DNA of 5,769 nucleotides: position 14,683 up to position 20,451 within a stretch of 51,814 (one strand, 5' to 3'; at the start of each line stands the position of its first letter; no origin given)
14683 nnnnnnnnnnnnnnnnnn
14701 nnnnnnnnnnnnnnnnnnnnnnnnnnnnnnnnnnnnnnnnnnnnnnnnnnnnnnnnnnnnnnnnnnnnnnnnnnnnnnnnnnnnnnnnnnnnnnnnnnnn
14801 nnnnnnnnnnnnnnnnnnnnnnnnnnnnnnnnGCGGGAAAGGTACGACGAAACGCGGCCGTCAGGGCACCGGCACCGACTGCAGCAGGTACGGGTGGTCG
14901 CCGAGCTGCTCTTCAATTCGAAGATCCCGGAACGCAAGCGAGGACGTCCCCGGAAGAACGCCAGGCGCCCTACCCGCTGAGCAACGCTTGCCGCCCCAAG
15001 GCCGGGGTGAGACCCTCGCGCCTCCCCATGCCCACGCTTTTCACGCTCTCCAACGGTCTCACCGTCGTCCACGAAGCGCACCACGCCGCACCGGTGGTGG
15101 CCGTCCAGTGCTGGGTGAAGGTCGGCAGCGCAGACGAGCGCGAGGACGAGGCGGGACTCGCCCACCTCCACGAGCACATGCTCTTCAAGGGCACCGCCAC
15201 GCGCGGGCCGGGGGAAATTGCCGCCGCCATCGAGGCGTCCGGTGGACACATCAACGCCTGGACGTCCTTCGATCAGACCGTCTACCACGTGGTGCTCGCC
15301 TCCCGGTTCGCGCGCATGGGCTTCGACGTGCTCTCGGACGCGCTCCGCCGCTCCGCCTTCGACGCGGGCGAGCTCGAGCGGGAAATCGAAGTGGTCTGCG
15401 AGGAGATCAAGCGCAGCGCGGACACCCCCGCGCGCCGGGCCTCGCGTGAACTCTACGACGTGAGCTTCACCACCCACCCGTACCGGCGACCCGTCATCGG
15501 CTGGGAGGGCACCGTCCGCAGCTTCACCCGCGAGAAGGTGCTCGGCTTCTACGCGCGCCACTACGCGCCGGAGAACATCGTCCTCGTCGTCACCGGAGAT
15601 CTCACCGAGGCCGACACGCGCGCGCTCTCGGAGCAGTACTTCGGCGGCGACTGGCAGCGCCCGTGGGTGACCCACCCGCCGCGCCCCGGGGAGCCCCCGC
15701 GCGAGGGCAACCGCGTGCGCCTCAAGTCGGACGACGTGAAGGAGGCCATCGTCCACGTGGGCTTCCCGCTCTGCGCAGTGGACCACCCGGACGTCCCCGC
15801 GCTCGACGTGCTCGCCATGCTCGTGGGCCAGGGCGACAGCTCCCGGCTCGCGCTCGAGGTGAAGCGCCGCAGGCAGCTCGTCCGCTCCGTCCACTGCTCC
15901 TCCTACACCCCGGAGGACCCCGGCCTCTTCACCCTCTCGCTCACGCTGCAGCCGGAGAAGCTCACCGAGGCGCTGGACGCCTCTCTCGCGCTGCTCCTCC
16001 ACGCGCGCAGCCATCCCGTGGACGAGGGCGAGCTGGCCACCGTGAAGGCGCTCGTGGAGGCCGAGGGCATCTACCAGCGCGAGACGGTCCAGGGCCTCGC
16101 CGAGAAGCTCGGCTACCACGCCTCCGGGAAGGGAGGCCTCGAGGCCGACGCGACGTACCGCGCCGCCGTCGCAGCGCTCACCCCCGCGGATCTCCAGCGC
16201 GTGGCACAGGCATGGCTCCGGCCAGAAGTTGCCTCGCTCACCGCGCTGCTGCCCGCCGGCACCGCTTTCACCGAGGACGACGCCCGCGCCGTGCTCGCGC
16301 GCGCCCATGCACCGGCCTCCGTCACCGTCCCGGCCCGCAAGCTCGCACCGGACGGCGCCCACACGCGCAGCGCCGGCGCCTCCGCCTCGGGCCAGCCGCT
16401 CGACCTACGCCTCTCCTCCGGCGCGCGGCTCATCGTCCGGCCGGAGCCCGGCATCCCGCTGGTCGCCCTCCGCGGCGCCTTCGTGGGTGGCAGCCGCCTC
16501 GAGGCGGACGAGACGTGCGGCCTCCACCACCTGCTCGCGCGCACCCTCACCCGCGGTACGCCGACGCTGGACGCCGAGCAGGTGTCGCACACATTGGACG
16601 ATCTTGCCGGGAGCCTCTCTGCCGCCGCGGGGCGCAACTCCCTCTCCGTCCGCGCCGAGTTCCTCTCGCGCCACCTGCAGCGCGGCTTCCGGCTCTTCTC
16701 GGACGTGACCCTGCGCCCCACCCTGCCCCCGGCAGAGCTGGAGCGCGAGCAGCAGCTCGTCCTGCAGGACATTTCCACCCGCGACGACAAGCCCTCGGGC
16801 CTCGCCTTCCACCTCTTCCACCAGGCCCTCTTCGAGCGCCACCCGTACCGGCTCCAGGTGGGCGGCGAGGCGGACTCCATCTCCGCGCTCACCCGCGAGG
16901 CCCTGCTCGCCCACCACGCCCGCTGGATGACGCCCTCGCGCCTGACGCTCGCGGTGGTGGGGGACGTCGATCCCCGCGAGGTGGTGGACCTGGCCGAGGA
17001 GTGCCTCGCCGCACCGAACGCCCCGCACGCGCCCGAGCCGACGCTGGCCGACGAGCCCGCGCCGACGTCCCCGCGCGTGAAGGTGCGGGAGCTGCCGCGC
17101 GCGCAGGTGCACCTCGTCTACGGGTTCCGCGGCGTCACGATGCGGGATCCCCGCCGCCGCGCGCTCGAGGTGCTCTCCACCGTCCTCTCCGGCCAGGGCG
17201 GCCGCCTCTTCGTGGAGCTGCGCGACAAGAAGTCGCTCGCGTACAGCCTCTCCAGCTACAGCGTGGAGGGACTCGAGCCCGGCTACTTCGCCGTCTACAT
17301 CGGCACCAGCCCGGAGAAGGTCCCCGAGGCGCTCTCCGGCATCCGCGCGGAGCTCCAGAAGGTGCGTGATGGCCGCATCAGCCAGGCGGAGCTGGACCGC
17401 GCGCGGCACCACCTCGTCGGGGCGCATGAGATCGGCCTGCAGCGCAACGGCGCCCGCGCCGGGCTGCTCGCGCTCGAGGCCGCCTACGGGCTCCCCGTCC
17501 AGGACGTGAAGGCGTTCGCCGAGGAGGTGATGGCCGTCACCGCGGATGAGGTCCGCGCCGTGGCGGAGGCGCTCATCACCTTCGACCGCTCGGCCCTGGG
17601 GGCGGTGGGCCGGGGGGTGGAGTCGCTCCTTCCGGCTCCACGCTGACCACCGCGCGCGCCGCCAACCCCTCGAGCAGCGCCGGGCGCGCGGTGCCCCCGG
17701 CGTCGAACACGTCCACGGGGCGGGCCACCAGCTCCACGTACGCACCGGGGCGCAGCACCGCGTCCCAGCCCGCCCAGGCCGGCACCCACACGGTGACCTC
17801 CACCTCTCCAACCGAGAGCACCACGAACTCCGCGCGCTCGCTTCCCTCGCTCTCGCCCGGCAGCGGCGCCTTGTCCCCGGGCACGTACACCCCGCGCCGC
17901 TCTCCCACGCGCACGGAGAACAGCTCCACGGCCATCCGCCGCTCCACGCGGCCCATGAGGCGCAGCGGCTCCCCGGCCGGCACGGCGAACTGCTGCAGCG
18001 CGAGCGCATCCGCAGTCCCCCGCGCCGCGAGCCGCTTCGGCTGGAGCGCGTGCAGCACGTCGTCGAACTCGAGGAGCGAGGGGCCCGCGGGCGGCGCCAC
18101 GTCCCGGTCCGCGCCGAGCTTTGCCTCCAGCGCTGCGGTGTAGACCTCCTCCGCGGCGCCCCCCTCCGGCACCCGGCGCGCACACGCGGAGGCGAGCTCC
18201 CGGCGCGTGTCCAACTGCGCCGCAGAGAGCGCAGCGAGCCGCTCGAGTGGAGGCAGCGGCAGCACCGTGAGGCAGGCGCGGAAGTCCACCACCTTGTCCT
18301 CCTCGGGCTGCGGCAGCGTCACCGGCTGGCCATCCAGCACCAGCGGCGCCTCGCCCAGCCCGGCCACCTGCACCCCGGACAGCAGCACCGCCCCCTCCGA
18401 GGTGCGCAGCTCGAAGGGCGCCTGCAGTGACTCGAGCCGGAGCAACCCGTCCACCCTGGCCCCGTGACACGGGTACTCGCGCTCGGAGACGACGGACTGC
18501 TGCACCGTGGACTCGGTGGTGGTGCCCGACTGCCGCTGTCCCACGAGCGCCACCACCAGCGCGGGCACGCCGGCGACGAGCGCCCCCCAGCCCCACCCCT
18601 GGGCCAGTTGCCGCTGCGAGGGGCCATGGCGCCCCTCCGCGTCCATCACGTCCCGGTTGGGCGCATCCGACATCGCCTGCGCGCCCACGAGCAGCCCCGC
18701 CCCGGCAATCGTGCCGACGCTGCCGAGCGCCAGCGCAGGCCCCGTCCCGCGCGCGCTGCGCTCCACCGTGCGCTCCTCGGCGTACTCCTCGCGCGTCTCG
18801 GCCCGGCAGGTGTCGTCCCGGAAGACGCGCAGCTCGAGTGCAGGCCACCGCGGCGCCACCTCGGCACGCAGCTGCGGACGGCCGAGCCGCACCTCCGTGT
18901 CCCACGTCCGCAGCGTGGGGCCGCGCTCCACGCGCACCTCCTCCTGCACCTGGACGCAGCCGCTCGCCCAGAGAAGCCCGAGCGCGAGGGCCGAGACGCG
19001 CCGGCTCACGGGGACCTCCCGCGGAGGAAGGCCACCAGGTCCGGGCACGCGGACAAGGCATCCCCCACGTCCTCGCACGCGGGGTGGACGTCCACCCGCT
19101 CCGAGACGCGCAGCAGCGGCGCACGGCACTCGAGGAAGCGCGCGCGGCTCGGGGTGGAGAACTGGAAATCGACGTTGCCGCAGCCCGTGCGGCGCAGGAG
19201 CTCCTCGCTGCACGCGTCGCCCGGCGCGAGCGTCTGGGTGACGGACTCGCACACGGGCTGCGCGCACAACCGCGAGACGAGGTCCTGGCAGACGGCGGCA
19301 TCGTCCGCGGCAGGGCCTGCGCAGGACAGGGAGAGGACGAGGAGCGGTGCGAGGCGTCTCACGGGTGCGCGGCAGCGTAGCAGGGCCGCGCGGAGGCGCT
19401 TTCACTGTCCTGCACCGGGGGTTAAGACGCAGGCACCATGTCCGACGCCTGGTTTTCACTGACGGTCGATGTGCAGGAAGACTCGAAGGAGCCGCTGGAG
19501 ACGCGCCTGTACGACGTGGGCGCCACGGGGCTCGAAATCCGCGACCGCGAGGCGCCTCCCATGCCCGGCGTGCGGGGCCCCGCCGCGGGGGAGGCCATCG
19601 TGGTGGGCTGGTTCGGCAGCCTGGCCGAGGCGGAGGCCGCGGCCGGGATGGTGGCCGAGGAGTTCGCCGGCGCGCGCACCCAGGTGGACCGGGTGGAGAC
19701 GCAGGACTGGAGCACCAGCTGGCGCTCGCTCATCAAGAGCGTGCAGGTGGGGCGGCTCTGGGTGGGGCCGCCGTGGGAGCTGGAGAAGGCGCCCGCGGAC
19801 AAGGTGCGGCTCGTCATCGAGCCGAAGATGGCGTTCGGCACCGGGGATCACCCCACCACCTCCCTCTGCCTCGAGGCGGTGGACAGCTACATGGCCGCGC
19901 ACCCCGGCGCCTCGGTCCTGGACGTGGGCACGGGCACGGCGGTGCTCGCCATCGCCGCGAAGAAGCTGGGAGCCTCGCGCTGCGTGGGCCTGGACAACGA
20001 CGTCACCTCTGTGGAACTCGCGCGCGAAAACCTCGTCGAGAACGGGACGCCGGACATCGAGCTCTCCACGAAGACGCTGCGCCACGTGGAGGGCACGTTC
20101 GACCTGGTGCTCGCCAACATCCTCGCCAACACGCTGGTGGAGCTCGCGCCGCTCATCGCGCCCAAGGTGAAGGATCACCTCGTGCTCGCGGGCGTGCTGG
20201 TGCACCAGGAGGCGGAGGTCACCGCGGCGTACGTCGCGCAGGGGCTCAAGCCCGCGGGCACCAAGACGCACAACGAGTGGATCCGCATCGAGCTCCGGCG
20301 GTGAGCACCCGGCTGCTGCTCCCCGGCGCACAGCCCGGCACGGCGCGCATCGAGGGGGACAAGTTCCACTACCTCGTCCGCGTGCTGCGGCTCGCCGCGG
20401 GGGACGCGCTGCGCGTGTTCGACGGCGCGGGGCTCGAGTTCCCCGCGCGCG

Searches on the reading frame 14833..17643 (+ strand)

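Call 41: search_protein_families(library=pfam, proteins=[window:14833-17643:+], max_evalue=0.001)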
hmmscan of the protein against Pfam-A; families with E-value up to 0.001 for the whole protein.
window:14833-17643:+ (937 aa): 2 families
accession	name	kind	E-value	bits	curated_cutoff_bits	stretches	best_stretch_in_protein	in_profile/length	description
PF05193.26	Peptidase_M16_C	-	4.3e-77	258.5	23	2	686-859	2-179/181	Peptidase M16 inactive domain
PF00675.25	Peptidase_M16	-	9.8e-46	155.8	22.3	2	78-222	2-146/149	Insulinase (Peptidase family M16)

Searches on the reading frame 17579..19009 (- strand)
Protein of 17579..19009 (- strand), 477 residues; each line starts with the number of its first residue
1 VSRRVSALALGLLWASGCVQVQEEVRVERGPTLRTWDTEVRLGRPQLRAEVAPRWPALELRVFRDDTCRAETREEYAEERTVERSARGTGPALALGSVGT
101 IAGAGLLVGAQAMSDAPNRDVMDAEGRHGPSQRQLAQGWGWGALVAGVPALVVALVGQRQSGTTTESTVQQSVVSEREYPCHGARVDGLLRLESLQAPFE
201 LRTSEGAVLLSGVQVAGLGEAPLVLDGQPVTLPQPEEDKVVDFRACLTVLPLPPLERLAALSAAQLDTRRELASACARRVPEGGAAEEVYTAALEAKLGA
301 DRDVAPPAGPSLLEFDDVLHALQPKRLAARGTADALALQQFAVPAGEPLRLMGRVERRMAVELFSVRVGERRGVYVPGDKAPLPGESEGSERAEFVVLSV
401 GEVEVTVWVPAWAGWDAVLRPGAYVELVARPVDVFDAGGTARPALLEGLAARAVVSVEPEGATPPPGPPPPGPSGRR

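Call 5: search_protein_families(library=pfam, proteins=[window:17579-19009:-], max_evalue=1)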
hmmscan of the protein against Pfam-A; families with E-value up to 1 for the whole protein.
window:17579-19009:- (477 aa): 0 families

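Call 6: search_protein_families(library=ncbifam, proteins=[window:17579-19009:-], max_evalue=1)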
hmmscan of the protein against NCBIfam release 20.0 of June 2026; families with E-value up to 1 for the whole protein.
window:17579-19009:- (477 aa): 0 families

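Call 56: search_protein_families(library=padloc, proteins=[window:17579-19009:-], max_evalue=0.1)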
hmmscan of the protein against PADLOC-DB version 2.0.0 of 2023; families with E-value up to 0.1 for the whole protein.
window:17579-19009:- (477 aa): 0 families

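Call 57: search_protein_families(library=phrogs, proteins=[window:17579-19009:-], max_evalue=0.1)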
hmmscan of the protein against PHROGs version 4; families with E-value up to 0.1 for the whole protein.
window:17579-19009:- (477 aa): 0 families

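Call 95: search_solved_structures(query=window:17579-19009:-, max_evalue=1)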
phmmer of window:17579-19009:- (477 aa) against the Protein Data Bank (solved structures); distinct sequences matched with E-value up to 1: 0.
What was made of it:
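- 17576..19009 (-): Upstream lipoprotein (477 aa) sharing only g4's N-terminal module (lipobox, short beta region, paired hydrophobic hairpin). No family or PDB hit (calls 5, 6, 95).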

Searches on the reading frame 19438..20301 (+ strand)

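Call 78: search_protein_families(library=ncbifam, proteins=[window:19438-20301:+], max_evalue=0.001)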
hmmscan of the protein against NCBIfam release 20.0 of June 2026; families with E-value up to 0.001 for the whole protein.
window:19438-20301:+ (288 aa): 17 families
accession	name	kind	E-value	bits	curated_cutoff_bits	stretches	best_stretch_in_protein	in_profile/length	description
TIGR00406.1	prmA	equivalog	1.2e-49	169.4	183.15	1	5-282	1-288/288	50S ribosomal protein L11 methyltransferase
NF001790.0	PRK00517.3-3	equivalog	3e-44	151.3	269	1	83-287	51-260/262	50S ribosomal protein L11 methyltransferase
NF001785.0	PRK00517.2-2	equivalog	1e-42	146.3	188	1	75-286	66-279/282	50S ribosomal protein L11 methyltransferase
NF001784.0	PRK00517.2-1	equivalog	5.2e-37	127.9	244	1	74-286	69-289/290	50S ribosomal protein L11 methyltransferase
NF001786.0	PRK00517.2-4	equivalog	7.1e-36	123.7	327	1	77-287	68-273/277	50S ribosomal protein L11 methyltransferase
NF011529.0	PRK14968.1-3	equivalog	5.7e-11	42.2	162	1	153-227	31-105/198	putative methyltransferase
NF043040.1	corrin_prot_MT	hypoth_equivalog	1.3e-07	31.3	180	1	154-228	39-118/216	corrinoid protein-associated methyltransferase CpaM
TIGR03534.1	RF_mod_PrmC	equivalog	1.5e-07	31.1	199.1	1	141-227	73-163/253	peptide chain release factor N(5)-glutamine methyltransferase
NF047649.1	MTase_UXPK_star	exception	1.4e-06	27.6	460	1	153-234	74-160/283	methyltransferase/UXPK-star double selenoprotein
TIGR00537.1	hemK_rel_arch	hypoth_equivalog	3.5e-06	26.8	87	1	157-227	20-89/179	HemK2/MTQ2 family protein methyltransferase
TIGR01983.1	UbiG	equivalog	1.9e-05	24.1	102.95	1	156-227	49-123/228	bifunctional 2-polyprenyl-6-hydroxyphenol methylase/3-demethylubiquinol 3-O-methyltransferase UbiG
NF041537.1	ArsM_AhpD_UU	exception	2.2e-05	23.4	510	1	153-236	73-161/345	arsenite methyltransferase/AhpD domain selenoprotein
TIGR04290.1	meth_Rta_06860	hypoth_equivalog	3.3e-05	23.4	300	1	151-227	44-122/226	TIGR04290 family methyltransferase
TIGR02021.1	BchM-ChlM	equivalog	0.00027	20.4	158.9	1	155-226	53-124/218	magnesium protoporphyrin IX methyltransferase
NF045667.1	MTase_DVU1556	equivalog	0.00048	19.6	155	1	151-227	17-91/213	DVU_1556 family methyltransferase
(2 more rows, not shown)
